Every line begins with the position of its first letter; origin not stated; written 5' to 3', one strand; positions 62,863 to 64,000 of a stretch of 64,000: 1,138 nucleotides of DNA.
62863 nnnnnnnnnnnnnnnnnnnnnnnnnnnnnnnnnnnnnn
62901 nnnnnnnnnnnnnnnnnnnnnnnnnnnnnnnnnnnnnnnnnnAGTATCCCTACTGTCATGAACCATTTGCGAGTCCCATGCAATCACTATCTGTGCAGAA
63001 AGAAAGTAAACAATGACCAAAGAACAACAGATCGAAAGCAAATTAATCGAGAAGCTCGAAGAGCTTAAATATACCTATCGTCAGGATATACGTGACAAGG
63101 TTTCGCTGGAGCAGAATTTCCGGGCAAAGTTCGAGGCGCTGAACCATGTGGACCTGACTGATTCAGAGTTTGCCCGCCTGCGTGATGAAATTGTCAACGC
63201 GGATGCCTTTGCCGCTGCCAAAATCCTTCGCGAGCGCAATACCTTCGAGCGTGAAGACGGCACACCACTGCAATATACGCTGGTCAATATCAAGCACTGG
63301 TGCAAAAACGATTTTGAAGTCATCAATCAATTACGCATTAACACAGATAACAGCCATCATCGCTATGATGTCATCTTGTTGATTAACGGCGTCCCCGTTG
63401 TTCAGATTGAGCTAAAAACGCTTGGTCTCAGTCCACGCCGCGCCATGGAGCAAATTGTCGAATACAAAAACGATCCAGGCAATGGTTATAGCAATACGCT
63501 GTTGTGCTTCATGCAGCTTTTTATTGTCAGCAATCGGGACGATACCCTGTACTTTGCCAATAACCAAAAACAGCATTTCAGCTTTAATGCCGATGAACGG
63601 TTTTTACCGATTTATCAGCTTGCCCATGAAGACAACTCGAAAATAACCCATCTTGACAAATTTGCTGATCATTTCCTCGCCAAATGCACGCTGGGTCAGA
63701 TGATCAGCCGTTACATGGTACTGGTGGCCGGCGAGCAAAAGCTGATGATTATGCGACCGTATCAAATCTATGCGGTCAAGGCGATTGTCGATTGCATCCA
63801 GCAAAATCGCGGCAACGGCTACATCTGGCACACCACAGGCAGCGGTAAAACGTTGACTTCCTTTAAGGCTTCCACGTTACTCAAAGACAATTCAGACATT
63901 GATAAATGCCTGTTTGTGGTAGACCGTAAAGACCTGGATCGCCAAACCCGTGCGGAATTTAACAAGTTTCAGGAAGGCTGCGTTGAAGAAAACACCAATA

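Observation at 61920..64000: Compositional shift to a likely defence island: comF-like fragment, NYN-LOTUS protein, then type I R-M hsdR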

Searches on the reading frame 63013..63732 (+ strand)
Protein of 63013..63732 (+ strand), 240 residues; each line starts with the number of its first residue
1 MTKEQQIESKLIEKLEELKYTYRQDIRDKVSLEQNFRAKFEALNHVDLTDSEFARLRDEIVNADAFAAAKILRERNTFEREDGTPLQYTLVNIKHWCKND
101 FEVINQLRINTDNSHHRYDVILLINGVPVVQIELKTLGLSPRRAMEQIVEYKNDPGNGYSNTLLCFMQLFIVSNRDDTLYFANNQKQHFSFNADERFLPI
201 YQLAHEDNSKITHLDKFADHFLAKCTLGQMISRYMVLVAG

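Call 31: find_related_loci(query=window:63013-63732:+, collection=metagenome_contigs, flank=10000)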
Query window:63013-63732:+ (240 aa) in metagenome_contigs; peptide patterns used: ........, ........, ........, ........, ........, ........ (x = any residue, [..] = any of these).
600 stretches matched a pattern (row limit reached: there are more); 476 encode a relative of the query (tblastn E <= 1e-3); the best 80 are kept; 80 distinct loci.
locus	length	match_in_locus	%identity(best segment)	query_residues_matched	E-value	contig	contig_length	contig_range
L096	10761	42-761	89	1-240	5e-148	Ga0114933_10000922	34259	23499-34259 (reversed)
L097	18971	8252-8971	89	1-240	5e-148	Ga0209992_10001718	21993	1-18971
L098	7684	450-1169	89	1-240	4e-146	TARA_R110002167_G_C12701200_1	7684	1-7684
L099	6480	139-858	88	1-240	5e-144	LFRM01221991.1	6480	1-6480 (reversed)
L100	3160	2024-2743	86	1-240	9e-150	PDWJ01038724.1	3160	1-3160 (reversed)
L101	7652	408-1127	86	1-240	5e-143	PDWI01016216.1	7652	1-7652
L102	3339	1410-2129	85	1-240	5e-145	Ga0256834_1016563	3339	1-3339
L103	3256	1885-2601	85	2-240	5e-144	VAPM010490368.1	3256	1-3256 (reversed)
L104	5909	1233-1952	84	1-240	3e-139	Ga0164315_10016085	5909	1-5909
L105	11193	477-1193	85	2-240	8e-139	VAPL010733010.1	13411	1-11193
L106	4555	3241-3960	83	1-240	7e-139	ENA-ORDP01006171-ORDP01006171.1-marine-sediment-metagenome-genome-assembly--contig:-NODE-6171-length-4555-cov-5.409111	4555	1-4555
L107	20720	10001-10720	83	1-240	5e-137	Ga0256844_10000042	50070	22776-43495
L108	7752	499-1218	83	1-240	9e-137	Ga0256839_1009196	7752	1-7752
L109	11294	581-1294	84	3-240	7e-135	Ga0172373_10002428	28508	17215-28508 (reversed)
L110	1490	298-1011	83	3-240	4e-145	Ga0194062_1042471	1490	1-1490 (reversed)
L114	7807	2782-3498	83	2-240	8e-133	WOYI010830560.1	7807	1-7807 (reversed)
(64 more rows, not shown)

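Call 50: search_protein_families(library=pfam, proteins=[L096:3061-4350:+, L096:4350-5525:+, L096:5525-7159:+, L096:7273-9177:+, L096:9194-10279:+, L104:600-854:+, L104:854-1162:+, L109:3624-4619:+, L114:2181-2567:+], max_evalue=0.001)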
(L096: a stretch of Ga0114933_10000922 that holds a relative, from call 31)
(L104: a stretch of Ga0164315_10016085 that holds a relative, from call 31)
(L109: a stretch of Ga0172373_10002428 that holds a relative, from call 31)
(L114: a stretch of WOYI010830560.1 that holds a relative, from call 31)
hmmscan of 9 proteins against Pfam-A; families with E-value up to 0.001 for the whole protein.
L096:3061-4350:+ (430 aa): 1 family
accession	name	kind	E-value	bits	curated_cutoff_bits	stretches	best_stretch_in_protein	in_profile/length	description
PF01420.25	Methylase_S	-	8.2e-32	111.2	22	2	23-198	3-166/168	Type I restriction modification DNA specificity domain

L096:4350-5525:+ (392 aa): 1 family
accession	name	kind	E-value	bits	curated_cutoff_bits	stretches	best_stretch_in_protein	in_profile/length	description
PF13166.12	AAA_13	-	3.2e-14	53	36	1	122-340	474-688/713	AAA domain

L096:5525-7159:+ (545 aa): 4 families
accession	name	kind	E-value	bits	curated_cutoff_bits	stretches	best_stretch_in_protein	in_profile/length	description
PF02384.22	N6_Mtase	-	1.3e-104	350.4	20.4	1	178-497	2-310/311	N-6 DNA Methylase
PF12161.14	HsdM_N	-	5.3e-22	79.3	24.5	1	9-168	1-135/135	HsdM N-terminal domain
PF07669.17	Eco57I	-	3.7e-08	34.1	25.3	1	262-403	3-165/171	Eco57I restriction-modification methylase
PF05175.20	MTS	-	0.00033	20.8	23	1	231-327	30-111/170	Methyltransferase small domain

L096:7273-9177:+ (635 aa): 1 family
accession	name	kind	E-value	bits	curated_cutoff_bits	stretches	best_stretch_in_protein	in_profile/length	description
PF02171.23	Piwi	-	2.5e-14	53.7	28.9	1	342-613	12-300/302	Piwi domain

L096:9194-10279:+ (362 aa): 1 family
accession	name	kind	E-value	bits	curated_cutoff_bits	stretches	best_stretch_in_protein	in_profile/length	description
PF13289.12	SIR2_2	-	2.1e-10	41.3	24.5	1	155-299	3-121/141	SIR2-like domain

L104:600-854:+ (85 aa): 1 family
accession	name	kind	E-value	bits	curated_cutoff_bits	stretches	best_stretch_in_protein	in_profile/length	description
PF01402.27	RHH_1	-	3.4e-06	27.3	20.5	1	6-42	2-38/39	Ribbon-helix-helix protein, copG family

L104:854-1162:+ (103 aa): 1 family
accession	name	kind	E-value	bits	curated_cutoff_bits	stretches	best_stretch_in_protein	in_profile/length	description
PF05016.21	ParE_toxin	-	3.7e-20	72.7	23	1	3-90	1-89/89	ParE toxin of type II toxin-antitoxin system, parDE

L109:3624-4619:+ (332 aa): 3 families
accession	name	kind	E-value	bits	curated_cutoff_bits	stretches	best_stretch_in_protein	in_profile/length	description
PF06250.17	YhcG_C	-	2.6e-58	196.7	32.5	1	168-319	2-155/157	YhcG PDDEXK nuclease domain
PF17761.7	DUF1016_N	-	1.4e-42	145.5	32.8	1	14-148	2-137/137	DUF1016 N-terminal domain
PF17762.8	HTH_ParB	-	0.00069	20.2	22.6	0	101-142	57-98/102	ParB HTH domain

L114:2181-2567:+ (129 aa): 2 families
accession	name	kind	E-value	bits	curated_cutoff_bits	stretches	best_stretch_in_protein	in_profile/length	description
PF13560.12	HTH_31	-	5.5e-06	27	27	1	73-110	5-43/64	Helix-turn-helix domain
PF01381.28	HTH_3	-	5.8e-05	23.5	23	1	74-118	1-45/55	Helix-turn-helix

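Call 66: search_protein_families(library=padloc, proteins=[L096:42-3065:+, L096:3061-4350:+, L096:4350-5525:+, L096:5525-7159:+, L096:7273-9177:+, L096:9194-10279:+], max_evalue=0.00001)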
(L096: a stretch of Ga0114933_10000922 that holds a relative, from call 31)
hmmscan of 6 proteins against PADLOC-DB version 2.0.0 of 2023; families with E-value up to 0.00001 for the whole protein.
L096:42-3065:+ (1008 aa): 9 families
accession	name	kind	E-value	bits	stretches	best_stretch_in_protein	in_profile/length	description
PDLC03048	REase_I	-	0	1137.7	1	2-998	4-973/976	Type I restriction enzyme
PDLC03046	REase_I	-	1.1e-81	273.2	2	3-485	4-505/1025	Type I restriction enzyme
PDLC03045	REase_I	-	4.3e-71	238.1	1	4-704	3-688/995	Type I restriction enzyme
PDLC03044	REase_I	-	1.3e-47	160.4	1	89-760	107-745/1034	Type I restriction enzyme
PDLC03040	REase_I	-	1.1e-43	147.3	2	2-467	5-480/1029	Type I restriction enzyme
PDLC03041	REase_I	-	1.5e-33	113.9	2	221-443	287-505/1099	Type I restriction enzyme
PDLC03043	REase_I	-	2.6e-32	110.2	1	4-262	33-288/313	Type I restriction enzyme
PDLC02707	PbeA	-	1.9e-10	38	1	240-410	246-402/672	PbeA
PDLC02704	PbeA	-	5.4e-09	33.1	1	245-467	253-453/682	PbeA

L096:3061-4350:+ (430 aa): 85 families (the best 25 are shown)
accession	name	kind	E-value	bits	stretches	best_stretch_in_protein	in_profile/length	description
PDLC03178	Specificity_I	-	7.5e-99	329.9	1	1-423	1-411/411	Type I specificity subunit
PDLC03146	Specificity_I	-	2.7e-74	248.8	1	1-428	1-418/420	Type I specificity subunit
PDLC03165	Specificity_I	-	2.3e-65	219.7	1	6-422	5-410/411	Type I specificity subunit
PDLC03124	Specificity_I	-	4.1e-61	206.1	1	6-422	3-412/413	Type I specificity subunit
PDLC03064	Specificity_I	-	5.3e-58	195.2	3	87-266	80-261/409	Type I specificity subunit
PDLC03087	Specificity_I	-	6.9e-58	194.5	1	10-423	1-411/418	Type I specificity subunit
PDLC03185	Specificity_I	-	6.2e-53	178.5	2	160-422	152-407/408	Type I specificity subunit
PDLC03078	Specificity_I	-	8.6e-49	165.1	2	172-422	171-418/419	Type I specificity subunit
PDLC03101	Specificity_I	-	5.4e-45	152.7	2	20-210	209-400/411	Type I specificity subunit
PDLC03098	Specificity_I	-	3.3e-41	140.1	2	22-210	248-432/443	Type I specificity subunit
PDLC03172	Specificity_I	-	8.9e-41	138.3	1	236-419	10-193/431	Type I specificity subunit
PDLC03201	Specificity_I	-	5.7e-37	125.3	1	23-205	16-198/201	Type I specificity subunit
PDLC03107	Specificity_I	-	9e-36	121.8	2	238-419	10-182/392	Type I specificity subunit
PDLC03068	Specificity_I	-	3e-34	116.8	2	23-211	3-197/403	Type I specificity subunit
PDLC03154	Specificity_I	-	7.1e-34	116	2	230-400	3-167/406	Type I specificity subunit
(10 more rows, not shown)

L096:4350-5525:+ (392 aa): 7 families
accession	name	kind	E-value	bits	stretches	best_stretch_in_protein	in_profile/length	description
PDLC02360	PrrC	-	1.8e-137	456.3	1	9-380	20-350/372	PrrC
PDLC04898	PDC-S06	-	3.8e-13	46.6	1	125-343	508-715/752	-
PDLC04886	PDC-S06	-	2.9e-10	37.6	1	154-340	499-686/727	-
PDLC04890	PDC-S06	-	1.1e-09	35.4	1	152-344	495-686/732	-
PDLC04887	PDC-S06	-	1.1e-07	28.9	1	153-307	546-706/790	-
PDLC04896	PDC-S06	-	1.5e-07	28.5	1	153-302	498-649/732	-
PDLC03859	LmuB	-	1.8e-06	25.5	1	105-234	484-585/611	-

L096:5525-7159:+ (545 aa): 34 families (the best 25 are shown)
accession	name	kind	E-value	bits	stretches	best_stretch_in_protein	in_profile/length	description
PDLC03022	MTase_I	-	3.7e-159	529.7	1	7-503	4-487/857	Type I methyltransferase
PDLC03027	MTase_I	-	2e-107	358.7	2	132-505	86-452/810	Type I methyltransferase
PDLC03031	MTase_I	-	5e-88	294.3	1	6-503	5-497/834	Type I methyltransferase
PDLC03032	MTase_I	-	1.2e-87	293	2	131-503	85-452/1001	Type I methyltransferase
PDLC03020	MTase_I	-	3.2e-73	245.2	1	8-410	5-393/410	Type I methyltransferase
PDLC03038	MTase_I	-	6.9e-56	187.6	1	7-504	7-465/896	Type I methyltransferase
PDLC03021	MTase_I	-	1.6e-52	177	1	2-520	3-483/491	Type I methyltransferase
PDLC04134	mad2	-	4.7e-51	172.1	1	6-460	138-485/492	mads_2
PDLC03039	MTase_I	-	1.4e-50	170.2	1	177-495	144-454/708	Type I methyltransferase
PDLC03028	MTase_I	-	4.3e-50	168.8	1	176-531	871-1231/1236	Type I methyltransferase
PDLC03019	MTase_I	-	5.5e-49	165.2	1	11-498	10-466/932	Type I methyltransferase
PDLC03033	MTase_I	-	8.1e-45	151.8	1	16-515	20-517/541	Type I methyltransferase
PDLC03035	MTase_I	-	3.4e-44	149.5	1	5-470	6-440/653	Type I methyltransferase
PDLC03240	MTase_II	-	2.5e-42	143.4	1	10-497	9-473/511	Type II methyltransferase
PDLC03029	MTase_I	-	2.7e-42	143.1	1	2-477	2-465/661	Type I methyltransferase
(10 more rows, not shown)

L096:7273-9177:+ (635 aa): 12 families
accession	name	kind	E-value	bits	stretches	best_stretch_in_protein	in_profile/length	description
PDLC02381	pAgo_II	-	4.9e-193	641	1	1-635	1-617/617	Class II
PDLC02436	pAgo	-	9.6e-63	210.6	1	212-620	9-452/460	-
PDLC02385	pAgo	-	2.2e-32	110.7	1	218-616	267-661/674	-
PDLC02379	pAgo_II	-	9.8e-30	101.6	1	326-635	405-724/724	Class II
PDLC02397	pAgo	-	5.4e-20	69.8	1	226-612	219-565/578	-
PDLC02394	pAgo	-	6.2e-18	61.9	1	315-635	804-1121/1121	-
PDLC02428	PprPIWI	-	6.2e-17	59.6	1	217-621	300-661/666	-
PDLC02395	pAgo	-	4.5e-16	56.6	1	334-634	367-655/656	-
PDLC02389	pAgo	-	3.1e-14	50.4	1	212-540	336-659/733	-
PDLC02377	pAgo_I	-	1.3e-12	45.2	1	296-618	114-448/457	Class I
PDLC02376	pAgo_I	-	2.8e-09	34.6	1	341-619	168-447/455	Class I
PDLC02396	pAgo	-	2.7e-07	27.3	1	290-432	372-504/683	-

L096:9194-10279:+ (362 aa): 19 families
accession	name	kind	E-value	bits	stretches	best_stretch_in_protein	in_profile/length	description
PDLC02408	Aga_SIR2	-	1.3e-125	417.1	1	1-362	1-343/343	Class II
PDLC02414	Aga_SIR2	-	3.9e-106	352.9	1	28-362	1-313/313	-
PDLC04093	SIR2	-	4.8e-27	92.9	1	4-307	21-311/395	-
PDLC04084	SIR2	-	1.9e-23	81.4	1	5-303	40-347/414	-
PDLC04088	SIR2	-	5.3e-21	73.2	1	150-314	171-339/390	-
PDLC04094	SIR2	-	2.9e-17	61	1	70-289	78-286/399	-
PDLC02186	SIR2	-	1.1e-15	55.6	1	7-343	29-377/412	-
PDLC04076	SIR2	-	1.6e-15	55.3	1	8-342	30-371/406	-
PDLC04087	SIR2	-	1.7e-14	51.4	1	142-293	122-281/343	-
PDLC04075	SIR2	-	2.1e-13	47.8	1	145-304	174-353/414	-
PDLC04081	SIR2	-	2e-12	45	1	9-282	20-281/345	-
PDLC04089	SIR2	-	6.7e-11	40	1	201-339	171-305/336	-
PDLC04090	SIR2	-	7.7e-11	39.8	1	196-292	247-345/426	-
PDLC04096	SIR2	-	1.8e-10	38.7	1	139-299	9-174/230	-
PDLC04082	SIR2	-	4.4e-10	37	0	195-289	186-278/345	-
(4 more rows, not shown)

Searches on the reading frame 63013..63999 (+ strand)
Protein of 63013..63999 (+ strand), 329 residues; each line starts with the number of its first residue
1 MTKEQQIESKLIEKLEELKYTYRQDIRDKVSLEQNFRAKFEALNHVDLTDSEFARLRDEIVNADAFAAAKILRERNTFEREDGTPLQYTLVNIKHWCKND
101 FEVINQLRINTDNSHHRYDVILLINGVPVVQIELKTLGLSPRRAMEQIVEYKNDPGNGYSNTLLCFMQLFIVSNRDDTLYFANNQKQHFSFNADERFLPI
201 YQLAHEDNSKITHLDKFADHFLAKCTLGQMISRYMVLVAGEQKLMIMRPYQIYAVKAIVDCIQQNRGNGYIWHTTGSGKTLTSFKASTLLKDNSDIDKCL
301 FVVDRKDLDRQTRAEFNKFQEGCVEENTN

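Call 6: search_protein_families(library=pfam, proteins=[window:63013-63999:+], max_evalue=0.1)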
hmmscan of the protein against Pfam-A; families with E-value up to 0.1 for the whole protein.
window:63013-63999:+ (329 aa): 5 families
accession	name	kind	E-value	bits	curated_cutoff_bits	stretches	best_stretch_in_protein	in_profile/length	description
PF04313.20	HSDR_N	-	3.5e-35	122.1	25.1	1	3-188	3-197/198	Type I restriction enzyme R protein N terminus (HSDR_N)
PF04851.21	ResIII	-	9.1e-23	81.4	22.5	1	245-325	2-82/164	Type III restriction enzyme, res subunit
PF18766.7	SWI2_SNF2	-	1.1e-21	78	26.7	1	250-323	1-75/221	SWI2/SNF2 ATPase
PF00270.35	DEAD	-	0.027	14.6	26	1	249-321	2-70/167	DEAD/DEAH box helicase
PF25284.1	DUF7874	-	0.066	13.7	30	0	10-67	27-82/136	Family of unknown function (DUF7874)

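Call 7: search_protein_families(library=padloc, proteins=[window:63013-63999:+], max_evalue=0.1)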
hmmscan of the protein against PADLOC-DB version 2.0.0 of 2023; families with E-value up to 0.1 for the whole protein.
window:63013-63999:+ (329 aa): 12 families
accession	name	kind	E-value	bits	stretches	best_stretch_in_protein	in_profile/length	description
PDLC03048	REase_I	-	1.1e-137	458.6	1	2-329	4-332/976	Type I restriction enzyme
PDLC03046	REase_I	-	4.3e-45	152.1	1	3-320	4-337/1025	Type I restriction enzyme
PDLC03043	REase_I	-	8.5e-34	115.1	1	4-263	33-289/313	Type I restriction enzyme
PDLC03045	REase_I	-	2.3e-32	109.9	1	4-319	3-337/995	Type I restriction enzyme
PDLC03044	REase_I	-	1.7e-23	80.6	1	89-321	107-324/1034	Type I restriction enzyme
PDLC03040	REase_I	-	1.1e-20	71.2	1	2-318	5-341/1029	Type I restriction enzyme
PDLC03041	REase_I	-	8.5e-12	41.9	2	212-315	278-387/1099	Type I restriction enzyme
PDLC02707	PbeA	-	1.7e-07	28.3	1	191-321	197-323/672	PbeA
PDLC03047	REase_I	-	1.5e-06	24.3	1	247-320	344-417/1107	Type I restriction enzyme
PDLC02704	PbeA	-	7.7e-06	22.7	1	245-301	253-306/682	PbeA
PDLC03049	REase_I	-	7e-05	19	1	248-320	169-242/807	Type I restriction enzyme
PDLC03042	REase_I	-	0.0008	14.9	1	246-317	444-515/1170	Type I restriction enzyme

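Call 12: search_protein_families(library=ncbifam, proteins=[window:63013-63999:+], max_evalue=1)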
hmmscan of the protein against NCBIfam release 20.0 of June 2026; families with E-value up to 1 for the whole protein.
window:63013-63999:+ (329 aa): 5 families
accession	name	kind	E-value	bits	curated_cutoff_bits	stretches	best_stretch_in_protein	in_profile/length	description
TIGR00348.1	hsdR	subfamily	6.1e-51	173.7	284.55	1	4-328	1-331/674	HsdR family type I site-specific deoxyribonuclease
NF046051.1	restrict_EcoAI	equivalog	8.1e-09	34.4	550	1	241-323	152-235/768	EcoAI/FtnUII family type I restriction enzme subunit R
NF008521.0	PRK11448.1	equivalog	8.7e-08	30.6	729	1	245-318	412-485/1123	type I restriction-modification system endonuclease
TIGR04095.1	dnd_restrict_1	equivalog_domain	9.3e-05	21.6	600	1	245-320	7-78/451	DNA phosphorothioation system restriction enzyme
NF045503.1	repair_heli_XPB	equivalog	0.0037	15.9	610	1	241-291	178-228/548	DNA repair helicase XPB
